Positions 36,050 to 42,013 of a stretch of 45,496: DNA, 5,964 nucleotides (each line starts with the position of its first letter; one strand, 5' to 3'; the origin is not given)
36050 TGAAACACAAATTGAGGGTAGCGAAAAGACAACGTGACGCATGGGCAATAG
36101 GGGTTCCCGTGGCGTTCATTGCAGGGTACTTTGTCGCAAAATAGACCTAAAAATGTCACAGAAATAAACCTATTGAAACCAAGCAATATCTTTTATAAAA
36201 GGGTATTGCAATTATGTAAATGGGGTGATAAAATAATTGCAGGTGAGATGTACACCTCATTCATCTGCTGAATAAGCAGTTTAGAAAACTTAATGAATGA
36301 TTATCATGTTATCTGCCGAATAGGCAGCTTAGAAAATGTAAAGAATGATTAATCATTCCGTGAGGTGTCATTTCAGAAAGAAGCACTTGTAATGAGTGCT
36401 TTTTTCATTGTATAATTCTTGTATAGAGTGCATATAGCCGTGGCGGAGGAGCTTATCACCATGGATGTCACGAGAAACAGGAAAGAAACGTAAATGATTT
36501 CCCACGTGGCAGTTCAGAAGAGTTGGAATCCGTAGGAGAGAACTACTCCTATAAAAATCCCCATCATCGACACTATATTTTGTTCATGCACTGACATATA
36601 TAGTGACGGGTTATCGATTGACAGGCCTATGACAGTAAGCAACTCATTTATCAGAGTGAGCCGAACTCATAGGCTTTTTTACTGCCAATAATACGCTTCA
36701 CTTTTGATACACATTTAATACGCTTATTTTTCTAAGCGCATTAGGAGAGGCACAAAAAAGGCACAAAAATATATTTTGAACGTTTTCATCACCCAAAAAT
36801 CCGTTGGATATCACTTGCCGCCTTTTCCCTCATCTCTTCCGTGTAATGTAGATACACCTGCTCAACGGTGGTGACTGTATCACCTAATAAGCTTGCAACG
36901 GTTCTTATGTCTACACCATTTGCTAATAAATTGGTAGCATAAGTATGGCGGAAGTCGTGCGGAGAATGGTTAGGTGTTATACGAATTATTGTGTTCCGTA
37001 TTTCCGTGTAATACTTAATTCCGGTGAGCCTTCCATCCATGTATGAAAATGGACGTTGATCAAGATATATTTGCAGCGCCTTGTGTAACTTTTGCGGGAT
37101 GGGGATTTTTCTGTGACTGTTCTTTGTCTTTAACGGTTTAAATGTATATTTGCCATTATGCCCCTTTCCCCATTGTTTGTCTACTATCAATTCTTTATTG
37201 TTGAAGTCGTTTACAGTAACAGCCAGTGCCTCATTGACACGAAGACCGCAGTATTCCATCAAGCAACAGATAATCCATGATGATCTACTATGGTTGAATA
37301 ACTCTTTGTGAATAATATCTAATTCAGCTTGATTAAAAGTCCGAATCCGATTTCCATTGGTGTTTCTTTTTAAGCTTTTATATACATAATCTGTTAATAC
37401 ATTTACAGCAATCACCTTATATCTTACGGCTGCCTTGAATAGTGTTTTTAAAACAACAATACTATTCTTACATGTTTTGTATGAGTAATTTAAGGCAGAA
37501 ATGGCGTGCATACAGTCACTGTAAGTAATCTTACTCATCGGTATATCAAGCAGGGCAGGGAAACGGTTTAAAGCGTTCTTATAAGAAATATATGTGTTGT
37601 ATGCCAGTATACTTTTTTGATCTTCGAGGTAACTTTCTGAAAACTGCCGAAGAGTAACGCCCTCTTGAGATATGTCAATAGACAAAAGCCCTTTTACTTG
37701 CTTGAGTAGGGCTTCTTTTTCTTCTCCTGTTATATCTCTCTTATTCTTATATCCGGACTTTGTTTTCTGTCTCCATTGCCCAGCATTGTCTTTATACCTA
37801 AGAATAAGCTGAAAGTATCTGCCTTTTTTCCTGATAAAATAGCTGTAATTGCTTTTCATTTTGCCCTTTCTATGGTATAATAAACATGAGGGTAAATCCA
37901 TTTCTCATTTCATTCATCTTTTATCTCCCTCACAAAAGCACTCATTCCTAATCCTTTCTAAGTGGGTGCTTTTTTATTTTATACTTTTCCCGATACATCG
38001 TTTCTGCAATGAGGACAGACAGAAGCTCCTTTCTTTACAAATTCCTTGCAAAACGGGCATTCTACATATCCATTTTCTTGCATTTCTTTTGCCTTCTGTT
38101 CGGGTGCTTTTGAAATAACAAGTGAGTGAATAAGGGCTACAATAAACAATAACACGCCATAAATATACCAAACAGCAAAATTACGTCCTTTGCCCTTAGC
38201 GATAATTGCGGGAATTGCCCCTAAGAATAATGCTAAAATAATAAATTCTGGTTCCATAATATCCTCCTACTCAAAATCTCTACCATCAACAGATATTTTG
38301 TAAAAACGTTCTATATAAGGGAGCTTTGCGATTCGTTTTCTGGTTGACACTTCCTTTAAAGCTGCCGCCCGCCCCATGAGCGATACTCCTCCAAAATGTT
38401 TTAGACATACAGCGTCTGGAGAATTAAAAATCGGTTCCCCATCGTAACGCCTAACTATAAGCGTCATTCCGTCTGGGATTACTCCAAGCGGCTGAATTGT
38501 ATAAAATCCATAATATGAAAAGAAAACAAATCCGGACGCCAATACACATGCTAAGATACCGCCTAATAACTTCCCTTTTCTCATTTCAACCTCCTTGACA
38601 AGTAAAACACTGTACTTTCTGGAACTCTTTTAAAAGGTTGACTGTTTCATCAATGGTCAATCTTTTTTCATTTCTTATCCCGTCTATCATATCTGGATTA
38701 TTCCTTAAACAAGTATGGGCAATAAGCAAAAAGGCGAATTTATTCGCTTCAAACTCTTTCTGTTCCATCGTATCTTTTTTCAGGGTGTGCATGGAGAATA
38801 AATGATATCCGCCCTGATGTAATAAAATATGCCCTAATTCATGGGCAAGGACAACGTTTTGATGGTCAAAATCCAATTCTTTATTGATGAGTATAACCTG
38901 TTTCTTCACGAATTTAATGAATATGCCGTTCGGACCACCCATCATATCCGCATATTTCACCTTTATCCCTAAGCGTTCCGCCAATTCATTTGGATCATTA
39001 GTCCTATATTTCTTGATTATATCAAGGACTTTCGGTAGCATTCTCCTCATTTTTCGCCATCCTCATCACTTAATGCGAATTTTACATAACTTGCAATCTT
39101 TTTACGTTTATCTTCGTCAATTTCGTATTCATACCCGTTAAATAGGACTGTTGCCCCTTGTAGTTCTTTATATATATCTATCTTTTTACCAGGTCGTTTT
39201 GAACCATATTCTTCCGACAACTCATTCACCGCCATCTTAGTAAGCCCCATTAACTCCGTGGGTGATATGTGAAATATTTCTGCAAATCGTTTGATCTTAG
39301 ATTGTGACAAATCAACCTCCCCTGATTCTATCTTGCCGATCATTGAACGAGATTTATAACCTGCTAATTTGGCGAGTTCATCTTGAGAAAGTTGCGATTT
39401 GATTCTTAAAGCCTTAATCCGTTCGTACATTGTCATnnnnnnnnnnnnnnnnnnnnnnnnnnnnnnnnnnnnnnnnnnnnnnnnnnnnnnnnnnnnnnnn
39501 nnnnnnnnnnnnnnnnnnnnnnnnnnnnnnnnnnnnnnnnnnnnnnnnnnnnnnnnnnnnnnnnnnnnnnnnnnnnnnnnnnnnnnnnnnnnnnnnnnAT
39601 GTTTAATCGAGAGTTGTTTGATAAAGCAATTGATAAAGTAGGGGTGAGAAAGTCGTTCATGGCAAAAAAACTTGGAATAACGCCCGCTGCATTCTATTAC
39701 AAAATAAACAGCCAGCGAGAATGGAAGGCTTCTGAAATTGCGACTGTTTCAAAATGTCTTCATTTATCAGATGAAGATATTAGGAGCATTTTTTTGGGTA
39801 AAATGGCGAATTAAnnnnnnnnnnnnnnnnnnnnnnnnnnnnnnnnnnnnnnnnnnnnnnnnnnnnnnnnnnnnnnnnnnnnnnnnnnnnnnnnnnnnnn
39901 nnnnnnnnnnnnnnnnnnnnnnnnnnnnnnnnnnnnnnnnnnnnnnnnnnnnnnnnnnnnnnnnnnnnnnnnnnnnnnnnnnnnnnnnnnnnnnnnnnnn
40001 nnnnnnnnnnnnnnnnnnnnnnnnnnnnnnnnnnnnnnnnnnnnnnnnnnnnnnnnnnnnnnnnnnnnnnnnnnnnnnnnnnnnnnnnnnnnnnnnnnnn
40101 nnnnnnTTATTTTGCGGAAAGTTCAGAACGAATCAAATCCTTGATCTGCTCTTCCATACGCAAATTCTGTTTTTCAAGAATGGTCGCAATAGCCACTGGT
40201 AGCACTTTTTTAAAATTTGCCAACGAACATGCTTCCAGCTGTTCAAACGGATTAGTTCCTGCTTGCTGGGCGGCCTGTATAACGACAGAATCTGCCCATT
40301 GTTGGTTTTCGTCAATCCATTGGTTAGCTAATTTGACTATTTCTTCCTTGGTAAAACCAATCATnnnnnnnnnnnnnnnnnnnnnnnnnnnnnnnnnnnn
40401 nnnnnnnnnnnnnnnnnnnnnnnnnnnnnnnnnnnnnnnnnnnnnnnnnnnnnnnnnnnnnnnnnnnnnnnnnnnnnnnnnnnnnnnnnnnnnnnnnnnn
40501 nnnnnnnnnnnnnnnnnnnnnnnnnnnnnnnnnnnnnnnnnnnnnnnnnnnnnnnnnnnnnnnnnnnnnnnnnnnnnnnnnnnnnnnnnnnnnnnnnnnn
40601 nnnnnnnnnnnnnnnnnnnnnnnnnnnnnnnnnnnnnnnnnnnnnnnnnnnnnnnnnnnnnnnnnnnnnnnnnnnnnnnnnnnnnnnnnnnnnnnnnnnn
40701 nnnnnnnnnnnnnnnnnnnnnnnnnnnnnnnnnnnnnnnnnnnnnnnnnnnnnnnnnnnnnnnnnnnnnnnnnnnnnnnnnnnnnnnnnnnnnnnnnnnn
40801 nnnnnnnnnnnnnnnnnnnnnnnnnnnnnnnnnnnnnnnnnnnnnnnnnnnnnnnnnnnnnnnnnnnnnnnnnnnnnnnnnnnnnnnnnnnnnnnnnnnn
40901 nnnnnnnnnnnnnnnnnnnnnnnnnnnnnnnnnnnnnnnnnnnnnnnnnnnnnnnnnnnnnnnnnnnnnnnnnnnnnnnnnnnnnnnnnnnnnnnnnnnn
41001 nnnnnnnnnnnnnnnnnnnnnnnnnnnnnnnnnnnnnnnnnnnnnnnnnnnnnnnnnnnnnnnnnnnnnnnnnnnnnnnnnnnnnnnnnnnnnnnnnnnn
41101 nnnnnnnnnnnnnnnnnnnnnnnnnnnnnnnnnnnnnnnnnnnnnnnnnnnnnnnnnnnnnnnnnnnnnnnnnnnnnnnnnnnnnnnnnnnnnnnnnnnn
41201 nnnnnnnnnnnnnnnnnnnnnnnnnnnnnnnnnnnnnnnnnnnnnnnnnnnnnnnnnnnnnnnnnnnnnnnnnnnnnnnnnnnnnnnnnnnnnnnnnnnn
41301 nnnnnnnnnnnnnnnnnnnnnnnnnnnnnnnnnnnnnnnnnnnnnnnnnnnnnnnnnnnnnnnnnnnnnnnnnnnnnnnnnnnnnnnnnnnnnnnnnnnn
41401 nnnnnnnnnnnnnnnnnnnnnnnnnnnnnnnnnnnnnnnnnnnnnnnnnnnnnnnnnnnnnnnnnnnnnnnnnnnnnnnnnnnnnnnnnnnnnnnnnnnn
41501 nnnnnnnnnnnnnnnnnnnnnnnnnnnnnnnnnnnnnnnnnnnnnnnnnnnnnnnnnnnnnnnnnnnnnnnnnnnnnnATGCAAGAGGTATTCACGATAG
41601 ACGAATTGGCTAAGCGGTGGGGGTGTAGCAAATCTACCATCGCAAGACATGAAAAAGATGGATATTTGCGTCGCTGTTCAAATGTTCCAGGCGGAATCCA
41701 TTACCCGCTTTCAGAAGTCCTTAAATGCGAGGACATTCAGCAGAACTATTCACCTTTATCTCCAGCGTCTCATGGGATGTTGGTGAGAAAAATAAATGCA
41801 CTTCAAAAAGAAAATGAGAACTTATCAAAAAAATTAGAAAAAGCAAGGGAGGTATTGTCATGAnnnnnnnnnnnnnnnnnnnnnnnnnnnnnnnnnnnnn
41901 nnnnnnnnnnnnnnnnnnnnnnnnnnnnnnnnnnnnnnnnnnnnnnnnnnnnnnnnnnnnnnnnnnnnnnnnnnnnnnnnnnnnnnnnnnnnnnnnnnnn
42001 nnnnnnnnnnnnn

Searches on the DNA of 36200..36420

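Call 64: search_rna_families(source=window, start=36200, end=36420, threshold=evalue, max_evalue=1, show_alignments=3)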
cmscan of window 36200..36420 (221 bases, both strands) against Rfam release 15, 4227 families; matches with E-value up to 1: 7.
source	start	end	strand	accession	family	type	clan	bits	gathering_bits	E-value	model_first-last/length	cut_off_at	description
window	36308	36335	+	RF01317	CRISPR-DR4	Gene; CRISPR;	CL00014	39.3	35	6.1e-08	1-28/28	no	CRISPR RNA direct repeat element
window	36259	36287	+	RF01317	CRISPR-DR4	Gene; CRISPR;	CL00014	26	35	0.00076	1-28/28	no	CRISPR RNA direct repeat element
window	36330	36413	-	RF00242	ctRNA_pT181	Gene; antisense;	-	24.5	56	0.25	1-94/94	no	ctRNA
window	36378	36416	-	RF02438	SpF51_sRNA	Gene; sRNA;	-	20.3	50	0.14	1-45/45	no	Streptococcus sRNA SpF51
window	36376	36406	+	RF04197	mir-9457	Gene; miRNA;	-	17.6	90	0.53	20-50/68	no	mir-9457 microRNA precursor family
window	36370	36404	+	RF02438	SpF51_sRNA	Gene; sRNA;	-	17.2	50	0.77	1-45/45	no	Streptococcus sRNA SpF51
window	36305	36399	+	RF02012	group-II-D1D4-7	Intron;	CL00102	13.7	34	0.76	1-151/151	no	Group II catalytic intron D1-D4-7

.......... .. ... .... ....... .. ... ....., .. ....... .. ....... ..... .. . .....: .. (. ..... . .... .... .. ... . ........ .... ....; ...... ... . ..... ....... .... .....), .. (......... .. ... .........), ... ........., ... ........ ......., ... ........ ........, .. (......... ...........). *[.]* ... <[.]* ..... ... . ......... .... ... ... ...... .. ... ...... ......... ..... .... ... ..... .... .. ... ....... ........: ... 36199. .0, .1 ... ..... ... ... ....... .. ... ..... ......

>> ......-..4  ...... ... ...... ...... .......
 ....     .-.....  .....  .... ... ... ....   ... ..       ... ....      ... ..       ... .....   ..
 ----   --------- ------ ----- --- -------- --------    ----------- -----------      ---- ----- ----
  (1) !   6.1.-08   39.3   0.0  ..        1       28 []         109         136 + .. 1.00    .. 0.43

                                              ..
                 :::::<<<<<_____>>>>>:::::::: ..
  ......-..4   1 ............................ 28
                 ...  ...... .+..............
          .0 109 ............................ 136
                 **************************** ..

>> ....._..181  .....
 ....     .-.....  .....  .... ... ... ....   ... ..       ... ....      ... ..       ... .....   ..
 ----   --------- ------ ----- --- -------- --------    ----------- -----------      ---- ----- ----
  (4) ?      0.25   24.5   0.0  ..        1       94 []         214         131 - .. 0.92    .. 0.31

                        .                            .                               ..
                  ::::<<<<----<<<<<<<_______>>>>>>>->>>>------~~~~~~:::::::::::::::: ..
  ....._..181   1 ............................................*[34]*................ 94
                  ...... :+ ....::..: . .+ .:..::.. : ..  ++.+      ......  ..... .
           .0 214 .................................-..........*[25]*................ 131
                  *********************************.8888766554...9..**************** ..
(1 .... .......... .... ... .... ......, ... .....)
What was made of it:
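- Closest known: Antisense-induced leader refolding in Gram-positive plasmids. Different: No homology was found; the weak ctRNA_pT181 hit in call 64 is elsewhere in the window and far below threshold.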

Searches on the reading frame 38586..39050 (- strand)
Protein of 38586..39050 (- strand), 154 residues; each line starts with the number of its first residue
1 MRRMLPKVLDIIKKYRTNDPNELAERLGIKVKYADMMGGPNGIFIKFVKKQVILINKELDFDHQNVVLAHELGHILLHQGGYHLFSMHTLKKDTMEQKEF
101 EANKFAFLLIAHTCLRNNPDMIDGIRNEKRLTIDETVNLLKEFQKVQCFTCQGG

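Call 12: search_protein_families(library=pfam, proteins=[window:38586-39050:-], max_evalue=0.01)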
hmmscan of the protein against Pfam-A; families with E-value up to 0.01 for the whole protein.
window:38586-39050:- (154 aa): 3 families
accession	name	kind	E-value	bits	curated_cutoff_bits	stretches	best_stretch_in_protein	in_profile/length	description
PF06114.19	Peptidase_M78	-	1.7e-14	54.1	22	1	24-122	1-100/123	IrrE N-terminal-like domain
PF20573.4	DUF6782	-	8.2e-05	22.4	27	1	27-127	54-155/241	Putative metallopeptidase family (DUF6782)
PF16782.11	SIL1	-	0.0019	18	35.5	1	97-145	61-109/292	Nucleotide exchange factor SIL1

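Call 13: search_protein_families(library=phrogs, proteins=[window:38586-39050:-], max_evalue=0.001)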
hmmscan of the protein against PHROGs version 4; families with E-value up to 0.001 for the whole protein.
window:38586-39050:- (154 aa): 5 families
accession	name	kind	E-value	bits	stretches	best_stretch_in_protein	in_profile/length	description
phrog_87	-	other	3e-21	77.2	1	8-112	25-129/227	metallo-protease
phrog_1914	-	unknown function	3.2e-09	37.8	1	10-117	34-148/222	-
phrog_2439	-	transcription regulation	5.6e-09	36.3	1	48-106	180-235/367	transcriptional regulator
phrog_19315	-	unknown function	2.9e-05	24.3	1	63-127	94-163/348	-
phrog_18577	-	unknown function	0.0001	22.7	1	28-111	146-236/332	-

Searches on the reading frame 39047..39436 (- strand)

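Call 12: search_protein_families(library=pfam, proteins=[window:39047-39436:-], max_evalue=0.01)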
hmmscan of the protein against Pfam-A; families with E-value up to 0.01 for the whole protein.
window:39047-39436:- (129 aa): 5 families
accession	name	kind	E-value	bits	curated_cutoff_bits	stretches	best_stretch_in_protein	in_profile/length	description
PF01381.28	HTH_3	-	4.8e-13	49.4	23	1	7-62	1-55/55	Helix-turn-helix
PF12844.13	HTH_19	-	2.2e-08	34.3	30.2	1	4-63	1-59/64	Helix-turn-helix domain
PF13560.12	HTH_31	-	2.6e-08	34.5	27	1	6-61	5-60/64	Helix-turn-helix domain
PF13443.12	HTH_26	-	0.0018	18.9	22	1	6-66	1-61/63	Cro/C1-type HTH DNA-binding domain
PF24731.1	DUF7683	-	0.0024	18.6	27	0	102-125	43-66/73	Domain of unknown function (DUF7683)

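Call 13: search_protein_families(library=phrogs, proteins=[window:39047-39436:-], max_evalue=0.001)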
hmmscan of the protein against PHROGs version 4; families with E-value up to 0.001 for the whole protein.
window:39047-39436:- (129 aa): 11 families
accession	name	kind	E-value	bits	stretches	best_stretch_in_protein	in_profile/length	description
phrog_8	-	transcription regulation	5.1e-14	53.5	1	1-92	75-150/346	transcriptional regulator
phrog_3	-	transcription regulation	2.8e-13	51.4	1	1-82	87-168/430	transcriptional repressor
phrog_2967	-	transcription regulation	1.7e-11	45.1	1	3-70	11-77/225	transcriptional regulator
phrog_4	-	transcription regulation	2e-10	41.3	1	1-100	135-228/400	transcriptional repressor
phrog_5823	-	transcription regulation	3.5e-09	37.3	1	2-71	6-75/404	transcriptional regulator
phrog_2439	-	transcription regulation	7.1e-06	26.1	1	5-63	10-67/367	transcriptional regulator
phrog_13326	-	unknown function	3.2e-05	25.1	0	17-63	9-54/151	-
phrog_1994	-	DNA, RNA and nucleotide metabolism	7.9e-05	23.6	1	5-73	2-70/170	DNA binding protein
phrog_7241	-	transcription regulation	0.00017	22.7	1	6-63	65-121/122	transcriptional regulator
phrog_2328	-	transcription regulation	0.00076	20.3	1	3-64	16-76/128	transcriptional repressor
phrog_1373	-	transcription regulation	0.00091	20.2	0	5-57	66-117/166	transcriptional regulator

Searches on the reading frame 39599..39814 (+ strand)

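Call 12: search_protein_families(library=pfam, proteins=[window:39599-39814:+], max_evalue=0.01)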
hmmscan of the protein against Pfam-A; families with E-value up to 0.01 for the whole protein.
window:39599-39814:+ (71 aa): 2 families
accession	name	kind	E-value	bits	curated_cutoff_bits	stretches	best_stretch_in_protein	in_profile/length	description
PF05339.17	DUF739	-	4.4e-06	27.2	27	1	4-66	6-67/69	Protein of unknown function (DUF739)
PF02954.25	HTH_8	-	0.00038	20.6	22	1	4-36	7-39/42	Bacterial regulatory protein, Fis family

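Call 13: search_protein_families(library=phrogs, proteins=[window:39599-39814:+], max_evalue=0.001)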
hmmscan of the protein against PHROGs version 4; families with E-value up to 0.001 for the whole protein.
window:39599-39814:+ (71 aa): 0 families

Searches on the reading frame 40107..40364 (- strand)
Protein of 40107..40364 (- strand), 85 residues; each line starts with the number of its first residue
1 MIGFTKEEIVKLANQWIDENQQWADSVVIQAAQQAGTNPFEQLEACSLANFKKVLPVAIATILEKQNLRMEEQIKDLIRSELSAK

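Call 12: search_protein_families(library=pfam, proteins=[window:40107-40364:-], max_evalue=0.01)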
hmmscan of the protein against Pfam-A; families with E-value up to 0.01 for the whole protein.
window:40107-40364:- (85 aa): 1 family
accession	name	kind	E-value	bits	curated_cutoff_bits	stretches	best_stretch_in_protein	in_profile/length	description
PF06144.19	DNA_pol3_delta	-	0.006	17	21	1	11-78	13-84/124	DNA polymerase III, delta subunit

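Call 13: search_protein_families(library=phrogs, proteins=[window:40107-40364:-], max_evalue=0.001)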
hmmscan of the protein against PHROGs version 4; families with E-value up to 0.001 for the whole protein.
window:40107-40364:- (85 aa): 0 families
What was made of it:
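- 40107..40424 (-): Neighbouring 85-aa minus-strand gene (40107-40364) with its own promoter-like site (40424-40396). It lies downstream of the cassette terminator on the same strand. No informative family hit (calls 12, 13)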

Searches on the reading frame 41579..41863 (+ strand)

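Call 12: search_protein_families(library=pfam, proteins=[window:41579-41863:+], max_evalue=0.01)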
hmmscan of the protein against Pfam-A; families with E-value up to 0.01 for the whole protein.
window:41579-41863:+ (94 aa): 4 families
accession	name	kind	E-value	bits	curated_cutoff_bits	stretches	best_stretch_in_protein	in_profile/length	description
PF12728.13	HTH_17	-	0.00029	21.5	27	1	5-48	2-44/51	Helix-turn-helix domain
PF17098.10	Wtap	-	0.0035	17.7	35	1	66-89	88-111/155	WTAP/Mum2p family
PF20038.5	HTH_59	-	0.0075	16.7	27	0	2-23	5-26/66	Helix-turn-helix domain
PF13384.12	HTH_23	-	0.0085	16.3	24.6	0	4-23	17-36/50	Homeodomain-like domain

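Call 13: search_protein_families(library=phrogs, proteins=[window:41579-41863:+], max_evalue=0.001)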
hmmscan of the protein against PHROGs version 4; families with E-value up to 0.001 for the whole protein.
window:41579-41863:+ (94 aa): 2 families
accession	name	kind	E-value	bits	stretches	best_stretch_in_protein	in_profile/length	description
phrog_7735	-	integration and excision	1.4e-10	42.4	1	2-91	3-90/99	excisionase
phrog_66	-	integration and excision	0.00056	20.7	1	2-49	91-138/412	excisionase and transcriptional regulator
